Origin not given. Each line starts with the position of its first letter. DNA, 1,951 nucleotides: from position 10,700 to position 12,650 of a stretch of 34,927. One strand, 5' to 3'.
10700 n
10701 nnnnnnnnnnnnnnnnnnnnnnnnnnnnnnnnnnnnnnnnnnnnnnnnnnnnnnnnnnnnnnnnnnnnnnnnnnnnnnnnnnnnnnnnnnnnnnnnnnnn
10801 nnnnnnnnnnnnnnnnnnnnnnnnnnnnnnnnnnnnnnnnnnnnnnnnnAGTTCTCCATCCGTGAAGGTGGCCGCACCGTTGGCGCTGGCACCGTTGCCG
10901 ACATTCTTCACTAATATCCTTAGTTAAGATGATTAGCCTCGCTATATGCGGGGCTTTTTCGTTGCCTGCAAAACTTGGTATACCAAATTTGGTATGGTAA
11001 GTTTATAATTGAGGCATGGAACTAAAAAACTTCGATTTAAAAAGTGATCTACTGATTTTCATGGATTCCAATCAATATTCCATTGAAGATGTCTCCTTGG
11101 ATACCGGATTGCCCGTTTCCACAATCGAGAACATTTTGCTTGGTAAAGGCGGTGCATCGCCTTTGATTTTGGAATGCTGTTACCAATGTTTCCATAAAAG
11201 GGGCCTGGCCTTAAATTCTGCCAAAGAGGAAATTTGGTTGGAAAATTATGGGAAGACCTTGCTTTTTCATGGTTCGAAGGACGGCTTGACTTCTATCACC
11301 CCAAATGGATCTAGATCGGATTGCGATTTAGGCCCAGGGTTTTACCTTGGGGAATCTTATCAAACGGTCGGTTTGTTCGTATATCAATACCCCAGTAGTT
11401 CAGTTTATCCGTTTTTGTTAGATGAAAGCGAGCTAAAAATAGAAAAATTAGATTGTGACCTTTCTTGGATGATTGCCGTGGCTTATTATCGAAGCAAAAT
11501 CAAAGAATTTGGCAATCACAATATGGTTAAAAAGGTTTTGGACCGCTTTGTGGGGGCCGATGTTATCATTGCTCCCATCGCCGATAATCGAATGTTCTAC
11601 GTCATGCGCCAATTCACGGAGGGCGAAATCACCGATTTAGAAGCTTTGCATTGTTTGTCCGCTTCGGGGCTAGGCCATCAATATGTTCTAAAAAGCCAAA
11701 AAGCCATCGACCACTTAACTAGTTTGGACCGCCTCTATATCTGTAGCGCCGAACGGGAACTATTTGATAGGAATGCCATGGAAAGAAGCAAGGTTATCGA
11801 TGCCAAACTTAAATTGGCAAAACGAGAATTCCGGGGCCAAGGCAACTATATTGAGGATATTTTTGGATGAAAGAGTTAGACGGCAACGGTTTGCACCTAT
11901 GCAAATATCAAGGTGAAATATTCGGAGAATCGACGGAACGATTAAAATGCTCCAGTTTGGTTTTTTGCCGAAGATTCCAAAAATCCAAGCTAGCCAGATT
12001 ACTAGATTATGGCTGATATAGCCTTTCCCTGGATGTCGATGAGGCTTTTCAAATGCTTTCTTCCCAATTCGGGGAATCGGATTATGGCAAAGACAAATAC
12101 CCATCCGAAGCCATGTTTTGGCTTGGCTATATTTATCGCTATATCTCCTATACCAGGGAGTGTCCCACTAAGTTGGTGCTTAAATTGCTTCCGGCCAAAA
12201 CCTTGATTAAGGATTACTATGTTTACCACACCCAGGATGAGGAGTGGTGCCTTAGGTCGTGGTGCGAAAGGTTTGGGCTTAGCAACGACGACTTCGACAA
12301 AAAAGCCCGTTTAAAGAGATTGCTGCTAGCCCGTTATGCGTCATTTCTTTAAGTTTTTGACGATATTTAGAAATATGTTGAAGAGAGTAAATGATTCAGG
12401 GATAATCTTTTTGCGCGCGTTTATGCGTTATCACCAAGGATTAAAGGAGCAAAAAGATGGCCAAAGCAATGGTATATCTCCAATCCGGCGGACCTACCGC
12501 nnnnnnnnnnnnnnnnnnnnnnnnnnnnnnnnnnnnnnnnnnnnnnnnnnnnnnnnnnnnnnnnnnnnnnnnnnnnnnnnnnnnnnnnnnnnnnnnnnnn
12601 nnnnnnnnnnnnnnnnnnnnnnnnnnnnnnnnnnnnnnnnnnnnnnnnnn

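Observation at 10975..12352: Second DUF3990-like module with the HTH domain relocated onto the DUF3990 protein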

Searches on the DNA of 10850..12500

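Call 95: search_rna_families(source=window, start=10850, end=12500, threshold=evalue, max_evalue=1)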
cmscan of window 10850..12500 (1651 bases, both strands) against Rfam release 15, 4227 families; matches with E-value up to 1: 1.
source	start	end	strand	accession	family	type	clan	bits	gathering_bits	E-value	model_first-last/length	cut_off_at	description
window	12394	12471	+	RF00749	mir-208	Gene; miRNA;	-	19.7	56.4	0.25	1-77/77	no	mir-208 microRNA precursor family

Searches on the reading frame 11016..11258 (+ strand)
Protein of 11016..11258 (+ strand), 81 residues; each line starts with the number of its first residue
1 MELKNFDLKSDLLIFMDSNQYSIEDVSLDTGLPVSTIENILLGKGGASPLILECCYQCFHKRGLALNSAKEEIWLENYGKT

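Call 12: search_protein_families(library=pfam, proteins=[window:11016-11258:+], max_evalue=10)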
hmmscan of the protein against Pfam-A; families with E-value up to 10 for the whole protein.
seq(81 aa): 0 families
